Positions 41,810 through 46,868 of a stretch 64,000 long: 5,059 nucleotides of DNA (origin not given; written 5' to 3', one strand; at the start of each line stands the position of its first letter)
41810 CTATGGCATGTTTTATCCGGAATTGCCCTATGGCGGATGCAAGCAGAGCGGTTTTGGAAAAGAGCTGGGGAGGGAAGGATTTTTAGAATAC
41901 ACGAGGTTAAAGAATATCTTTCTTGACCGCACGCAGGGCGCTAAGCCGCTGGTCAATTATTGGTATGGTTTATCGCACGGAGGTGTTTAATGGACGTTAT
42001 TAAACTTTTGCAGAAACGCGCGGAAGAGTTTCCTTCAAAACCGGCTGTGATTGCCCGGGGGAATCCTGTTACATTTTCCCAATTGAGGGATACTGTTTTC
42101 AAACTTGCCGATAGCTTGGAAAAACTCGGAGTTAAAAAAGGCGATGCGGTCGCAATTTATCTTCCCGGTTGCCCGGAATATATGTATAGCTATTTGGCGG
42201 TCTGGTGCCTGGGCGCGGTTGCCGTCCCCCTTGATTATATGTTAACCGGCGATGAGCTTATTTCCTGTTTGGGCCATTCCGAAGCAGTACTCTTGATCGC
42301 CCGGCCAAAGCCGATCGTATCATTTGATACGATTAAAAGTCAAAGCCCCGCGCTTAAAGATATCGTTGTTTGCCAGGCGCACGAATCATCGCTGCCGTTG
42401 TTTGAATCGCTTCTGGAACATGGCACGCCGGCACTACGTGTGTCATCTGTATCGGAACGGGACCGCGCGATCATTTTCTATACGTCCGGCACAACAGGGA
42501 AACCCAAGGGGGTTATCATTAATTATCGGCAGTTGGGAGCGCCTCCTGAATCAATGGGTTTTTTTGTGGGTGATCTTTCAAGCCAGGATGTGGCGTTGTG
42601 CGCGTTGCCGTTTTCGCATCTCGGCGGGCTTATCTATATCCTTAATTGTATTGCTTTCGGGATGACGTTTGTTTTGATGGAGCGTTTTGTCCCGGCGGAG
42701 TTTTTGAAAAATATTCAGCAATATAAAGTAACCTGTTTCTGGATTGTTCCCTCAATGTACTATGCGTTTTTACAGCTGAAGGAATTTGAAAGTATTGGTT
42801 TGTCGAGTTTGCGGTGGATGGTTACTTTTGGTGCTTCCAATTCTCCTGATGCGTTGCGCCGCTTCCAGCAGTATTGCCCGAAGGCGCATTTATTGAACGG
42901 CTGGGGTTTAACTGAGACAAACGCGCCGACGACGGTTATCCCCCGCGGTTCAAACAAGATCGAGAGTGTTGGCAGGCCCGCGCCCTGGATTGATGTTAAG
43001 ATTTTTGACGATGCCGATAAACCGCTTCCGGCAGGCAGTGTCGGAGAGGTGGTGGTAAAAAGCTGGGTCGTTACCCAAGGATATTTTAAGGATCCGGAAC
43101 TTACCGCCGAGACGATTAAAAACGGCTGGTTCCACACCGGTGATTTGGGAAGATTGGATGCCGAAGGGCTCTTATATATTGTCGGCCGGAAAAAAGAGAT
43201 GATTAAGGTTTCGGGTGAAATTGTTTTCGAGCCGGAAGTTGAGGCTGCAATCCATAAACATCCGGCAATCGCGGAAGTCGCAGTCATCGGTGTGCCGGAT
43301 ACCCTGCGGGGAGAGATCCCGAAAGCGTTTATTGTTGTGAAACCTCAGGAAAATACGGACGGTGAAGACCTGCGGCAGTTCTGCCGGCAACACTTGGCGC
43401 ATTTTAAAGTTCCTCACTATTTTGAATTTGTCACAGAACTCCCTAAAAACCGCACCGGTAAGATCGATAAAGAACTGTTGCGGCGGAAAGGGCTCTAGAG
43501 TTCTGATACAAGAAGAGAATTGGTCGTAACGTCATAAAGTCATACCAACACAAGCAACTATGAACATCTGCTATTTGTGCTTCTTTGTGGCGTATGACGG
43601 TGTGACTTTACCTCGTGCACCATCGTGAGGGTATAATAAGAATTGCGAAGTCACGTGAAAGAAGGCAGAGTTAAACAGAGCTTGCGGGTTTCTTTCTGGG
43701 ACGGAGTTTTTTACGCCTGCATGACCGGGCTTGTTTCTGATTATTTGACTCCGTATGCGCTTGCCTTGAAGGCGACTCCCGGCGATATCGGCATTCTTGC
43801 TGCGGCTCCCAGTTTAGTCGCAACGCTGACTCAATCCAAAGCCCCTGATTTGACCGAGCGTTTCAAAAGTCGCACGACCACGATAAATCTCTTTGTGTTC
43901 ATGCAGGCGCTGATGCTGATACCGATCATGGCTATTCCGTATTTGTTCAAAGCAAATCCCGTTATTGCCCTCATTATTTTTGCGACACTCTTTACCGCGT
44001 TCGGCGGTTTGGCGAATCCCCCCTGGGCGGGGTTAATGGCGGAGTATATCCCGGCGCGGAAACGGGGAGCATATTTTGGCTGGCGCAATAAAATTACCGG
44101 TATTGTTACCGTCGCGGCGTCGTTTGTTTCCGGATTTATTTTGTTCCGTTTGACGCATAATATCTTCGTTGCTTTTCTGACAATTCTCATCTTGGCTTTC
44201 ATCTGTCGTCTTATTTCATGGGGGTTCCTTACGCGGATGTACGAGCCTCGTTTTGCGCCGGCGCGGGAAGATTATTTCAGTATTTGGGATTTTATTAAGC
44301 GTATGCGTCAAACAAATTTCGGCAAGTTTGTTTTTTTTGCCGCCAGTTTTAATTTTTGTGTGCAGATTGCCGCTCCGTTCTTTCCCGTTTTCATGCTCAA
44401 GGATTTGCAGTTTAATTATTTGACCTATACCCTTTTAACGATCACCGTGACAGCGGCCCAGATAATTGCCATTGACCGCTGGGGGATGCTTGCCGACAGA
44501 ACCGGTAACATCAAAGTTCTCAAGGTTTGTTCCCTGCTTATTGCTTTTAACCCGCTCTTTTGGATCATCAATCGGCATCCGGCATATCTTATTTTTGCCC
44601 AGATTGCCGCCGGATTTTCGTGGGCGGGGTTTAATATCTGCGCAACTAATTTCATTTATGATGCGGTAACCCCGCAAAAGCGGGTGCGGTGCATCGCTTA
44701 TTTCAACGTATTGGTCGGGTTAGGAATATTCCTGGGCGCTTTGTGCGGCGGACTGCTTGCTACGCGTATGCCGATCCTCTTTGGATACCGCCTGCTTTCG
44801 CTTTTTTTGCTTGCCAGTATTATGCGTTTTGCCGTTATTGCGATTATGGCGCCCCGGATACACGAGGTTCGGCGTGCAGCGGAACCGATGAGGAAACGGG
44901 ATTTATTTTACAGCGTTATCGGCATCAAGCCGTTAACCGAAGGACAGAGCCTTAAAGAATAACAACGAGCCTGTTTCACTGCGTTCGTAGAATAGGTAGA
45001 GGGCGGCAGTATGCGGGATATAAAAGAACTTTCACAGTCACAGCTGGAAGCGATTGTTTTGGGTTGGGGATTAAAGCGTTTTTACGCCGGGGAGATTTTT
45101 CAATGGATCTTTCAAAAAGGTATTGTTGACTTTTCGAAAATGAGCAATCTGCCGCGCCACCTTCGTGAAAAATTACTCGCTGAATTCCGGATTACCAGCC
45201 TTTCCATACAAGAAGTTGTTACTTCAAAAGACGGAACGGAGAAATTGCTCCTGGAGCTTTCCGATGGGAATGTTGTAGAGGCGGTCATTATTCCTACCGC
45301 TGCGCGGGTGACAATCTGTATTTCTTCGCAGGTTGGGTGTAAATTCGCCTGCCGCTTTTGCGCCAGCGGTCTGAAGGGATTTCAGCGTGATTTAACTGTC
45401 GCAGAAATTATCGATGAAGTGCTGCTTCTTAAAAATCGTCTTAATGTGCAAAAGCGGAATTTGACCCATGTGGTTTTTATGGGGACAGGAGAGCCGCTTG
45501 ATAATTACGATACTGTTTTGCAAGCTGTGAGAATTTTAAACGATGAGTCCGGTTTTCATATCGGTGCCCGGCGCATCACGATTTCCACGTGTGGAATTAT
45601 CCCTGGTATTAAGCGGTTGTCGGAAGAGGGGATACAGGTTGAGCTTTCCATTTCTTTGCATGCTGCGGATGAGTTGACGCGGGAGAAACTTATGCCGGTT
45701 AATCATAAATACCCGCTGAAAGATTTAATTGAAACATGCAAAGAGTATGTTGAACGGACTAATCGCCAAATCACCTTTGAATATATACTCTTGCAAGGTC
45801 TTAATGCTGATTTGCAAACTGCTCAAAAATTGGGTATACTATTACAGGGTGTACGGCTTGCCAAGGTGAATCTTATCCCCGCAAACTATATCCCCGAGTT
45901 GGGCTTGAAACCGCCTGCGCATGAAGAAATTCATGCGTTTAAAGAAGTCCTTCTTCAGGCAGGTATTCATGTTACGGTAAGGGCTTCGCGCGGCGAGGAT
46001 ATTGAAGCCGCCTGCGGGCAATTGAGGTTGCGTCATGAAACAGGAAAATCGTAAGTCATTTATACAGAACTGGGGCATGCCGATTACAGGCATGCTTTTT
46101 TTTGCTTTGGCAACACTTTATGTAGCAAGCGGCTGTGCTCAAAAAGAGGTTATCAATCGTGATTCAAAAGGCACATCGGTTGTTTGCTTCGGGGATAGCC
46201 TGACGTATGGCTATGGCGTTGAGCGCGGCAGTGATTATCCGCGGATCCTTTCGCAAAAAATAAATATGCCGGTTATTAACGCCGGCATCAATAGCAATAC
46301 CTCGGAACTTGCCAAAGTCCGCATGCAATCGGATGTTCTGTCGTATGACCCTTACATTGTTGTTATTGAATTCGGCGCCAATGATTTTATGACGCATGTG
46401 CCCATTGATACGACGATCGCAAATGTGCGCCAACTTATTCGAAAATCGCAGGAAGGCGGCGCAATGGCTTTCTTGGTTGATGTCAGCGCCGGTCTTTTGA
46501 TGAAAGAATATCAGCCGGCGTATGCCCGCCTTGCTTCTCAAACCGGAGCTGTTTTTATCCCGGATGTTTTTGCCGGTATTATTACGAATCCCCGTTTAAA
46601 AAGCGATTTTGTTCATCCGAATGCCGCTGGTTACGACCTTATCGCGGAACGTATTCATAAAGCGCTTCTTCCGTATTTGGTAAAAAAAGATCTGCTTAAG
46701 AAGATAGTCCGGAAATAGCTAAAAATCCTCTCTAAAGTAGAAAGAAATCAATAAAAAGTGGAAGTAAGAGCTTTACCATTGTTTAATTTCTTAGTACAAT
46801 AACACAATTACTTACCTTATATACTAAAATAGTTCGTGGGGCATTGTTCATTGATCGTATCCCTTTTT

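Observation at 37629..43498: A DHAP-shunt-like 5'-deoxyadenosine/MTA salvage module linked to an ALDH and an acyl-CoA ligase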

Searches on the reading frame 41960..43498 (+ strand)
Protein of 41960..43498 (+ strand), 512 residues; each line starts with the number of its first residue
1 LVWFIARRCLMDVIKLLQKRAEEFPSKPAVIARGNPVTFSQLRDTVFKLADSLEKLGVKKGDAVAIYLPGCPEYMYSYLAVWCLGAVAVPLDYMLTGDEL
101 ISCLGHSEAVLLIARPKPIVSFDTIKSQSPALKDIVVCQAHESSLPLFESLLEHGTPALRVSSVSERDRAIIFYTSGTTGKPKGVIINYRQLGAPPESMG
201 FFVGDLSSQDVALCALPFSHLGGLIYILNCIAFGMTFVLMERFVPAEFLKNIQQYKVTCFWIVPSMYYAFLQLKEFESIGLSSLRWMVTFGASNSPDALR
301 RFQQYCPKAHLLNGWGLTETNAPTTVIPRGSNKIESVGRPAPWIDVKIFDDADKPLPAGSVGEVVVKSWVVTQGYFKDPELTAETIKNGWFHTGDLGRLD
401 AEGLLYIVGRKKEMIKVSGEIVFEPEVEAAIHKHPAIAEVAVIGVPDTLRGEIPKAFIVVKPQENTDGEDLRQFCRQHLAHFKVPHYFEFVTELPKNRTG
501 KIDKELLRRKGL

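Call 4: search_protein_families(library=pfam, proteins=[window:41960-43498:+])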
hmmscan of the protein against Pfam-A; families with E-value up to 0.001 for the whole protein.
window:41960-43498:+ (512 aa): 2 families
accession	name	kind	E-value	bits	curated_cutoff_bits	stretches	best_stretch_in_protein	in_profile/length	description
PF00501.34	AMP-binding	-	3.1e-84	283.4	29.9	1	17-376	1-384/384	AMP-binding enzyme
PF13193.12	AMP-binding_C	-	7.6e-25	88.1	24.5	1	426-501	1-76/76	AMP-binding enzyme C-terminal domain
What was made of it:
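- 41990..43498 (+): ANL-family acyl-CoA (or acyl-ACP) ligase, 502 aa. Pfam AMP-binding plus AMP-binding_C (call 4).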

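Call 5: search_protein_families(library=ncbifam, proteins=[window:41960-43498:+])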
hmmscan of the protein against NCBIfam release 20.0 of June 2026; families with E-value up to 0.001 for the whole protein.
window:41960-43498:+ (512 aa): 108 families (the best 25 are shown)
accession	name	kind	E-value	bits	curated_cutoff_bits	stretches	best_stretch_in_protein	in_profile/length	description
NF004837.0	PRK06187.1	subfamily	2.2e-131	438.7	476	1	11-510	8-521/531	long-chain-fatty-acid--CoA ligase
NF006182.0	PRK08316.1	subfamily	3.3e-107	359.1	663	1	14-509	14-515/523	fatty acyl-CoA synthetase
NF005307.0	PRK06839.1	equivalog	3.5e-98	329.4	748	1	16-508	7-490/496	o-succinylbenzoate--CoA ligase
NF005801.1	PRK07656.1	equivalog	1.5e-97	327.4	657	1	15-508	5-500/500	FadD3 family acyl-CoA ligase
NF006181.0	PRK08314.1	subfamily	2.6e-92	309.9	705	2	150-503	188-546/563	long-chain-fatty-acid--CoA ligase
NF002966.0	PRK03640.1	equivalog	1.2e-90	304.4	556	1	12-509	3-478/483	o-succinylbenzoate--CoA ligase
NF052269.1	Staph_lig_FadD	equivalog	2.9e-90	303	650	1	16-509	5-491/499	long-chain-fatty-acid--CoA ligase FadD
NF009233.0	PRK12583.1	subfamily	1.6e-88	297.6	832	1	15-509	22-548/558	fatty acid CoA ligase family protein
NF004808.0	PRK06155.1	equivalog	6.3e-88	295.4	722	1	14-511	24-522/542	ATP-dependent acyl-CoA ligase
NF004822.0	PRK06178.1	equivalog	8.3e-87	292.1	782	1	13-508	39-564/571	acyl-CoA synthetase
NF005857.1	PRK07786.1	exception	3.4e-86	289.8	733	1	13-509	11-510/513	fatty-acid--CoA ligase FadD5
NF005676.0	PRK07470.1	equivalog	8.3e-86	288.7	774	1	8-509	17-527/544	acyl-CoA synthetase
NF004797.0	PRK06145.1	equivalog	1.1e-85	287.9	850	1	20-509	11-493/499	acyl-CoA synthetase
NF004114.0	PRK05605.1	equivalog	2.4e-83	280.4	766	2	159-506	213-564/575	long-chain-fatty-acid--CoA ligase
NF005947.1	PRK08008.1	equivalog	3e-82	276.9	651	1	36-507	37-517/518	crotonobetaine/carnitine-CoA ligase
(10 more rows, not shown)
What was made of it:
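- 41990..43498 (+): NCBIfam PRK06187 scores 439 against a cut-off of 476 (call 5).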

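Call 63: search_solved_structures(query=window:41990-43498:+, max_evalue=1e-40)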
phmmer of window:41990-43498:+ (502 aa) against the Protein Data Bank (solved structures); distinct sequences matched with E-value up to 1e-40: 77 (the best 60 are shown).
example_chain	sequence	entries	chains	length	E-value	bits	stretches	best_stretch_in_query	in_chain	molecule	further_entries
8r2q_A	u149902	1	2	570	5.6e-73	249.4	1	6-498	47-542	Probable fatty-acid-CoA ligase FadD5 (Fatty-acid-CoA synthetase) (Fatty-acid-CoA synthase)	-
3ivr_A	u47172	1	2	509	1.1e-69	238.5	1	8-497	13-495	Putative long-chain-fatty-acid CoA ligase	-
8weu_A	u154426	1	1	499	7e-69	235.9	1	9-500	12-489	Fatty-acyl-CoA synthase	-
8wev_A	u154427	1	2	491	9.8e-69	235.4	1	9-500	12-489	Feruloyl-CoA Synthetase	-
3r44_A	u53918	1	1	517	4.9e-65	223.2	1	7-499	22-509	fatty acyl CoA synthetase FADD13 (FATTY-ACYL-CoA SYNTHETASE)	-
6qjz_A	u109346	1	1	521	9.8e-64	218.9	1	5-497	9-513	oxalyl CoA-synthetase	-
6k4c_A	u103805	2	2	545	7.9e-62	212.6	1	25-499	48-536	Ancestral luciferase AncLamp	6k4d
4wv3_A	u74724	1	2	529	1.9e-60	208.1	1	4-498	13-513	Anthranilate-CoA ligase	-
3a9u_A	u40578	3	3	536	3.3e-59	203.9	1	13-500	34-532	4-coumarate--CoA ligase | 4-coumarate:CoA ligase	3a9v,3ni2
3g7s_A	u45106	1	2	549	9.1e-59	202.5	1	26-500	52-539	Long-chain-fatty-acid--CoA ligase (FadD-1)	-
3tsy_A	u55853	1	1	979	5.2e-58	200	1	10-500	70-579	Fusion Protein 4-coumarate--CoA ligase 1, Resveratrol synthase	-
6mfy_A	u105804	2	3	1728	6.3e-58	199.7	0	6-497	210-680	Linear gramicidin synthase subunit A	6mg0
5bsw_A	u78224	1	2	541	6.6e-58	199.7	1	11-500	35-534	4-coumarate--CoA ligase 2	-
6mfz_A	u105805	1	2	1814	8e-58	199.4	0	6-497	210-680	Linear gramicidin synthase subunit A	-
9be3_A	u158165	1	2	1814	8e-58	199.4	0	6-497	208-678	Linear gramicidin synthase subunit A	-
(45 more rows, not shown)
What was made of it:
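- The ligase resembles fatty-acyl, aryl and MenE-type ligases (call 63).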

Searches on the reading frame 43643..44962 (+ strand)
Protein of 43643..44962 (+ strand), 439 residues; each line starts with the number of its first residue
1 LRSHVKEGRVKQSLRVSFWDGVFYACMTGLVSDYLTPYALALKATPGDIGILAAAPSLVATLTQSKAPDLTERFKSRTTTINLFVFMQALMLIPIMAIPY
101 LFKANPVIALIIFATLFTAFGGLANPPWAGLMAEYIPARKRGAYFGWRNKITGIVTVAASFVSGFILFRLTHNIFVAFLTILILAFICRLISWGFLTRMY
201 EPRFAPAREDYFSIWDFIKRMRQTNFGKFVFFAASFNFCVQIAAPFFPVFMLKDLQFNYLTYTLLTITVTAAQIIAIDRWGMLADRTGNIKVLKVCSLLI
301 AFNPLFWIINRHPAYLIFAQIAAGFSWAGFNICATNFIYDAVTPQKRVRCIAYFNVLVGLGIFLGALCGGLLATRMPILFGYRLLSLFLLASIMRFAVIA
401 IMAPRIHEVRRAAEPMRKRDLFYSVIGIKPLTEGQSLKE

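Call 4: search_protein_families(library=pfam, proteins=[window:43643-44962:+])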
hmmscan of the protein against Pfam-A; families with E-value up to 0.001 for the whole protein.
window:43643-44962:+ (439 aa): 2 families
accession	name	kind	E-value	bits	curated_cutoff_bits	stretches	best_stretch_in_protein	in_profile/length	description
PF07690.21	MFS_1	-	3.3e-28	99.1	33.4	2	34-275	18-254/347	Major Facilitator Superfamily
PF12832.13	MFS_1_like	-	8.2e-12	45.3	25.2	1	23-372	10-361/373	MFS_1 like family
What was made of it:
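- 43643..44962 (+): Second MFS transporter, the probable downstream edge. RlmN (45011-46054) is housekeeping. Pfam MFS_1 (call 4).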

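Call 5: search_protein_families(library=ncbifam, proteins=[window:43643-44962:+])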
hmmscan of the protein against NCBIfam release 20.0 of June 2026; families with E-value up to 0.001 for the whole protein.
window:43643-44962:+ (439 aa): 3 families
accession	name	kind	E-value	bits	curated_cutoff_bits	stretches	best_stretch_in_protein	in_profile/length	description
TIGR00880.1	2_A_01_02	superfamily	7.1e-05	22.9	131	1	272-399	10-134/141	multidrug resistance protein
NF047396.1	MFS_flip_LtaA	equivalog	0.00016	20.9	450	0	86-186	280-382/394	lipoteichoic acid biosynthesis MFS flippase LtaA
TIGR00895.1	2A0115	subfamily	0.0002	20.4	418.55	1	280-408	72-194/398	aromatic acid/H+ symport family MFS transporter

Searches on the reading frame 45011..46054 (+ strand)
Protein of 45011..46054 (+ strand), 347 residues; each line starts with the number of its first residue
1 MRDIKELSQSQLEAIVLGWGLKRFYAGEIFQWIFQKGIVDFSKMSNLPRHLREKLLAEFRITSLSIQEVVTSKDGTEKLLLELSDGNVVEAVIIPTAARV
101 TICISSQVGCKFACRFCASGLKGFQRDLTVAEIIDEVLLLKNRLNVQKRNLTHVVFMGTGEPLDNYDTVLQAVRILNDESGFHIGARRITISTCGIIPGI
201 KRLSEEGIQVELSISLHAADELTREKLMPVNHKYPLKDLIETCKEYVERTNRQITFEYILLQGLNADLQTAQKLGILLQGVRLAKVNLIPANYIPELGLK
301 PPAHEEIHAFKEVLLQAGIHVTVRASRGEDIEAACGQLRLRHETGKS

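Call 4: search_protein_families(library=pfam, proteins=[window:45011-46054:+])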
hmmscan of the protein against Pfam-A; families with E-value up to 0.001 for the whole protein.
window:45011-46054:+ (347 aa): 2 families
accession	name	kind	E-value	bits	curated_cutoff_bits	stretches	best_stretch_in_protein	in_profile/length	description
PF04055.27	Radical_SAM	-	1.9e-19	70.9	29.5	1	105-267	2-157/166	Radical SAM superfamily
PF21016.3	RlmN_N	-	2.8e-13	49.8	24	1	4-60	3-59/60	Ribosomal RNA large subunit methyltransferase N-terminal domain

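Call 5: search_protein_families(library=ncbifam, proteins=[window:45011-46054:+])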
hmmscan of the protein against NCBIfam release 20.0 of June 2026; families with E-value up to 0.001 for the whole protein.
window:45011-46054:+ (347 aa): 12 families
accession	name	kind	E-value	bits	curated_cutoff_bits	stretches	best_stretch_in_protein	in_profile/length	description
TIGR00048.1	rRNA_mod_RlmN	equivalog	9.8e-117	389.8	290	1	4-342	9-346/355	dual-specificity RNA methyltransferase RlmN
NF011031.0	PRK14461.1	equivalog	2.5e-89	299.9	601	1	4-341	10-364/372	ribosomal RNA large subunit methyltransferase N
NF008396.0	PRK11194.1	equivalog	1e-84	284.6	633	1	6-338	17-353/379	dual-specificity RNA methyltransferase RlmN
NF000424.4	CfrAB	exception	6.4e-78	262.5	530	1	24-338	19-336/338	Cfr family 23S rRNA (adenine(2503)-C(8))-methyltransferase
NF011024.0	PRK14453.1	equivalog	1.8e-77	261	468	1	24-340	23-342/348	23S rRNA (adenine(2503)-C(8))-methyltransferase Cfr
TIGR04432.1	rSAM_Cfr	equivalog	5.1e-77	259.4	550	1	25-338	22-338/341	Cfr family 23S rRNA (adenine(2503)-C(8))-methyltransferase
NF011040.0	PRK14470.1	equivalog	2.4e-72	244.3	441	1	5-342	2-335/338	ribosomal RNA large subunit methyltransferase N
NF011034.0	PRK14464.1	equivalog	2.7e-60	204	422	1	46-343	43-331/348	RNA methyltransferase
TIGR04038.1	tatD_link_rSAM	subfamily_domain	3.3e-06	27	129.7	1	109-249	17-159/192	TatD family nuclease-associated radical SAM protein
TIGR02493.1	PFLA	equivalog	8.4e-05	22.1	231.75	1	108-290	23-196/235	pyruvate formate-lyase-activating protein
TIGR04100.1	rSAM_pair_X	hypoth_equivalog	9.3e-05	22.1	262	1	125-249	42-163/197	TIGR04100 family radical SAM protein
TIGR03974.1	rSAM_six_Cys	equivalog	0.00015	20.8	425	1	101-197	98-194/451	thioether cross-link-forming SCIFF peptide maturase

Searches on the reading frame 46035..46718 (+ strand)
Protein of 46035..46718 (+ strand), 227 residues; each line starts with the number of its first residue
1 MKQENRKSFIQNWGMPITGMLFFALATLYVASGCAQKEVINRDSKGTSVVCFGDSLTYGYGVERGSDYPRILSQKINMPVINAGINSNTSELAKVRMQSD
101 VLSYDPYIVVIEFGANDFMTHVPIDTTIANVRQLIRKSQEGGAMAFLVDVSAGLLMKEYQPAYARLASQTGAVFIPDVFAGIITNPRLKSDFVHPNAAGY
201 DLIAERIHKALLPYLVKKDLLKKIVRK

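Call 4: search_protein_families(library=pfam, proteins=[window:46035-46718:+])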
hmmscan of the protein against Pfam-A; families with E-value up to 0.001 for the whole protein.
window:46035-46718:+ (227 aa): 2 families
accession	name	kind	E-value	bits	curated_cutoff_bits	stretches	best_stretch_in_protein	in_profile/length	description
PF13472.12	Lipase_GDSL_2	-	1.2e-24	88.2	32.9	1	51-202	1-178/178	GDSL-like Lipase/Acylhydrolase family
PF00657.28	Lipase_GDSL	-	1.5e-14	55.1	23.6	1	49-206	1-207/208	GDSL-like Lipase/Acylhydrolase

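Call 5: search_protein_families(library=ncbifam, proteins=[window:46035-46718:+])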
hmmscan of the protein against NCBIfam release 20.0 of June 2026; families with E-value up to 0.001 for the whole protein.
window:46035-46718:+ (227 aa): 2 families
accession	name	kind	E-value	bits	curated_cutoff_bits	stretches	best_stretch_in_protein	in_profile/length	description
NF007819.1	PRK10528.1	equivalog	9.3e-14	51.6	270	1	48-215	30-208/210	multifunctional acyl-CoA thioesterase I/protease I/lysophospholipase L1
NF042968.1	AcxylEst_AxeA1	equivalog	4.1e-05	22.1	700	1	45-123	273-361/459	acetylxylan esterase AxeA1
